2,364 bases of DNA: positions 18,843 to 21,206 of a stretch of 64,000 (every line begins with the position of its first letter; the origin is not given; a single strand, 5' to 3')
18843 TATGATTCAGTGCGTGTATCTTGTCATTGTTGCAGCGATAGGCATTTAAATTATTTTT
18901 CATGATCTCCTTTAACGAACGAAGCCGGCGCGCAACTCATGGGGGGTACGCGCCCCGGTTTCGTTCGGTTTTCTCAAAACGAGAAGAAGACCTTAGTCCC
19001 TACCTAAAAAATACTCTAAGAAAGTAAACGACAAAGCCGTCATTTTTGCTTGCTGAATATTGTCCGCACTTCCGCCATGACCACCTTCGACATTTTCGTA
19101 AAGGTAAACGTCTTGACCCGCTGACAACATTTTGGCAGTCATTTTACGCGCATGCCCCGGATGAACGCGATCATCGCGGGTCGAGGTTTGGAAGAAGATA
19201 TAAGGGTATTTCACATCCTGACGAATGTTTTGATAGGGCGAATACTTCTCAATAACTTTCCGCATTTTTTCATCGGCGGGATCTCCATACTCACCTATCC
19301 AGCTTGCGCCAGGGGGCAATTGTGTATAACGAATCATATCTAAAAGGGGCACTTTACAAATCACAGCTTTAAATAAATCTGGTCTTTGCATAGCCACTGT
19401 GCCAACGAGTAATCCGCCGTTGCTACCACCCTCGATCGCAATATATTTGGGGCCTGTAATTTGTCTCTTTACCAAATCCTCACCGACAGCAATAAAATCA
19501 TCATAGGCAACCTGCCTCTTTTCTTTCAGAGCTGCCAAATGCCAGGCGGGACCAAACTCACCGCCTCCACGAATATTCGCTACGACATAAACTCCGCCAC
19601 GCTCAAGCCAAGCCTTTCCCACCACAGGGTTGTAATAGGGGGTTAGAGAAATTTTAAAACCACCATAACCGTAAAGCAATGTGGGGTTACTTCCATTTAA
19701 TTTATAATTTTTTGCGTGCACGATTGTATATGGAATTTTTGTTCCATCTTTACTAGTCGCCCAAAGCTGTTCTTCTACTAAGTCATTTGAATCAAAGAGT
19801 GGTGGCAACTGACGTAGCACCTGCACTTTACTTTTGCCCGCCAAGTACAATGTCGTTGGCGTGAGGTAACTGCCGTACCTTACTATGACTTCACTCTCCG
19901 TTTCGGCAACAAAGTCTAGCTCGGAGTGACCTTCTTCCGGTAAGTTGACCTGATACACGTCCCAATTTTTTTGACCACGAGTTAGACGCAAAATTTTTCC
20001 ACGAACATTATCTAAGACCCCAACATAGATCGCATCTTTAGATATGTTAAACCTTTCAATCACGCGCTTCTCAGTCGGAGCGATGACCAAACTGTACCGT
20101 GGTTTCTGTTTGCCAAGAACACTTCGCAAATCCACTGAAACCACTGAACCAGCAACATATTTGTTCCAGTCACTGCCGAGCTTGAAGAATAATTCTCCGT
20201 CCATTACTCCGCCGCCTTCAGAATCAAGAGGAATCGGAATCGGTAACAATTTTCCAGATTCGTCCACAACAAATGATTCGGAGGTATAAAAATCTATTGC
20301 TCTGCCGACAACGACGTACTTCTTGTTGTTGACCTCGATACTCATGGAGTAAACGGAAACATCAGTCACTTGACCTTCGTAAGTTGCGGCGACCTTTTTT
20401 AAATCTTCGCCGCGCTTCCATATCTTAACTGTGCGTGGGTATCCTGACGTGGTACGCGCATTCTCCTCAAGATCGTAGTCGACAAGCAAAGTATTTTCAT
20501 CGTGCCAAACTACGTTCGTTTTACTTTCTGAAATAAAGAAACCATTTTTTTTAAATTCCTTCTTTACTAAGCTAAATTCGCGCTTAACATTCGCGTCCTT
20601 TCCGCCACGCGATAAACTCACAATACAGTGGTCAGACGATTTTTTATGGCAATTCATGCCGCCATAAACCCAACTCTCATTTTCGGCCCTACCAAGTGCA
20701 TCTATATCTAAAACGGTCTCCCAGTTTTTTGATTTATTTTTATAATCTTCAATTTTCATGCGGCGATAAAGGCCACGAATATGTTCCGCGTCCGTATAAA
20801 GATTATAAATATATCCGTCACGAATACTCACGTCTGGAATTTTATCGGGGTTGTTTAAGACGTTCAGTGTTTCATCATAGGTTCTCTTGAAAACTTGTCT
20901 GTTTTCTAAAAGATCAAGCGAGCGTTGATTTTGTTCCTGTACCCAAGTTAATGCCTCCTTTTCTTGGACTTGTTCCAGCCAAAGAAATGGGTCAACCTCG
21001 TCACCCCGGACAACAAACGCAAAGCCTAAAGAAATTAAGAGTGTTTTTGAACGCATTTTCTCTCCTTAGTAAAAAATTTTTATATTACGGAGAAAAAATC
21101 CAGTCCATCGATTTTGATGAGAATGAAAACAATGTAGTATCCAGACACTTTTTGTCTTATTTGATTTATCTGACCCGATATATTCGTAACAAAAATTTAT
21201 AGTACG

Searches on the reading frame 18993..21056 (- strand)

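Call 69: search_protein_families(library=pfam, proteins=[window:18993-21056:-], max_evalue=0.001)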
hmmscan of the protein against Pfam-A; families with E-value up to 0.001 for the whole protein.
window:18993-21056:- (687 aa): 2 families
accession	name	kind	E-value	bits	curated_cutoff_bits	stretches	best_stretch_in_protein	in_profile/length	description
PF00326.27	Peptidase_S9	-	2.5e-44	151.8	22.6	1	482-685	8-211/213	Prolyl oligopeptidase family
PF02897.21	Peptidase_S9_N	-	7.5e-28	97.9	24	1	21-404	19-399/414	Prolyl oligopeptidase, N-terminal beta-propeller domain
